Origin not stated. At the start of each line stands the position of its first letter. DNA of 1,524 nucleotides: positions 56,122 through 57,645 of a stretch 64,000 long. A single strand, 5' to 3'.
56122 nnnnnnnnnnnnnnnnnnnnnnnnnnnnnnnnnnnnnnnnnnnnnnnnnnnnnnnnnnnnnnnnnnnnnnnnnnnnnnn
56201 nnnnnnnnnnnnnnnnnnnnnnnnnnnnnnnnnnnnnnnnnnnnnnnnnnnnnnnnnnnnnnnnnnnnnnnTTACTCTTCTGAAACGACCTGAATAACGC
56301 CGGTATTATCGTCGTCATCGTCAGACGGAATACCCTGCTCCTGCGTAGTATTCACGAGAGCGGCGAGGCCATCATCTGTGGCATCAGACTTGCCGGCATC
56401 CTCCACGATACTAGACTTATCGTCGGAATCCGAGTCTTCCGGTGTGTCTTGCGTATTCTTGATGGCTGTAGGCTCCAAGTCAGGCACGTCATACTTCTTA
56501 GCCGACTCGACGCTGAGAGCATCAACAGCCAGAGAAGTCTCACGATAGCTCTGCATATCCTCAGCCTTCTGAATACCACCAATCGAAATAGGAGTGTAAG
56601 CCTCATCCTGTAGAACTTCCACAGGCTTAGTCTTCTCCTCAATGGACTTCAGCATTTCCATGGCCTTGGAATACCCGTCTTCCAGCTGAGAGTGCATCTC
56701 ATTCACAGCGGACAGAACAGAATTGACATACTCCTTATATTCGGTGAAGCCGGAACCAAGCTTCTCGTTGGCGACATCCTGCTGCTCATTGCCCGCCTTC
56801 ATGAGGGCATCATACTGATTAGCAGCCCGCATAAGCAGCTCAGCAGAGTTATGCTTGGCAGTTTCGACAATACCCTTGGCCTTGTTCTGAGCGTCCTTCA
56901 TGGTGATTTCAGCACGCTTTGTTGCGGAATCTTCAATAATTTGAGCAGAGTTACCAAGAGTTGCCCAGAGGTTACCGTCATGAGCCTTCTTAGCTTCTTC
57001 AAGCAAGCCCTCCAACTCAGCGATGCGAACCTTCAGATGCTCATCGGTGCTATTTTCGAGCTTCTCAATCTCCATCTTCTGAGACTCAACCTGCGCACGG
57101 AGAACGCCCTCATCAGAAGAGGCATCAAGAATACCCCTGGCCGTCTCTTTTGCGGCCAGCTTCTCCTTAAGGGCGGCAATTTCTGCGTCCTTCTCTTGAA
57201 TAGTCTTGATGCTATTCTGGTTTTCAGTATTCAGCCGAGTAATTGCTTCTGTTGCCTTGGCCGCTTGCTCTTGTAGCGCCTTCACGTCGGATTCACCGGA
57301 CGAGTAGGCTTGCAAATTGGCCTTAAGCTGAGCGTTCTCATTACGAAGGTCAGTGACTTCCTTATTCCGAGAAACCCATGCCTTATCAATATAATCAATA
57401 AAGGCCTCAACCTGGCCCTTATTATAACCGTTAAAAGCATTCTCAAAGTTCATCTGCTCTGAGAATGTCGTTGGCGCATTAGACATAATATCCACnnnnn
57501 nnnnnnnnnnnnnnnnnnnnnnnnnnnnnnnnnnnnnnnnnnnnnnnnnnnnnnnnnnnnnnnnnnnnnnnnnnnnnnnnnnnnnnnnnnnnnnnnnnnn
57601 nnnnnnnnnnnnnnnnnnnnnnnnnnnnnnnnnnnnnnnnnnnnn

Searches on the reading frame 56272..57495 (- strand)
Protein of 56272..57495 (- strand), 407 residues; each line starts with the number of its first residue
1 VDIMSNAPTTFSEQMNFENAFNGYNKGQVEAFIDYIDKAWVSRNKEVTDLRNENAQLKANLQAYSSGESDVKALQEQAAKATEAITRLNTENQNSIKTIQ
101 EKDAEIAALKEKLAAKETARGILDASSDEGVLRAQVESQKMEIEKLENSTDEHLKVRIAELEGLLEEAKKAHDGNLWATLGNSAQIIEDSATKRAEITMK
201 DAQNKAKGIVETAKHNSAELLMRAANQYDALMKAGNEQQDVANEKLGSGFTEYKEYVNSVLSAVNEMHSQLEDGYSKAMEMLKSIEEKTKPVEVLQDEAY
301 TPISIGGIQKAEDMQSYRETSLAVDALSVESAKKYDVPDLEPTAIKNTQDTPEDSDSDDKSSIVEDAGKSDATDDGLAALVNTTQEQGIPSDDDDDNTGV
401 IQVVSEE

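Call 11: search_protein_families(library=phrogs, proteins=[window:56272-57495:-], max_evalue=0.001)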
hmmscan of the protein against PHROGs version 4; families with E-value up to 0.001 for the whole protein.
window:56272-57495:- (407 aa): 0 families

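Call 68: search_protein_families(library=pfam, proteins=[window:56272-57495:-], max_evalue=0.01)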
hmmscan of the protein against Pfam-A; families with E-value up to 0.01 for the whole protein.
window:56272-57495:- (407 aa): 2 families
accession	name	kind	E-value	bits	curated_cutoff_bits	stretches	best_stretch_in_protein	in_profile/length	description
PF05103.18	DivIVA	-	1.9e-07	31.5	28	1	14-124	8-104/131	DivIVA protein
PF06008.19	Laminin_I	-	0.01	16.1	34.6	1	44-125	161-247/259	Laminin Domain I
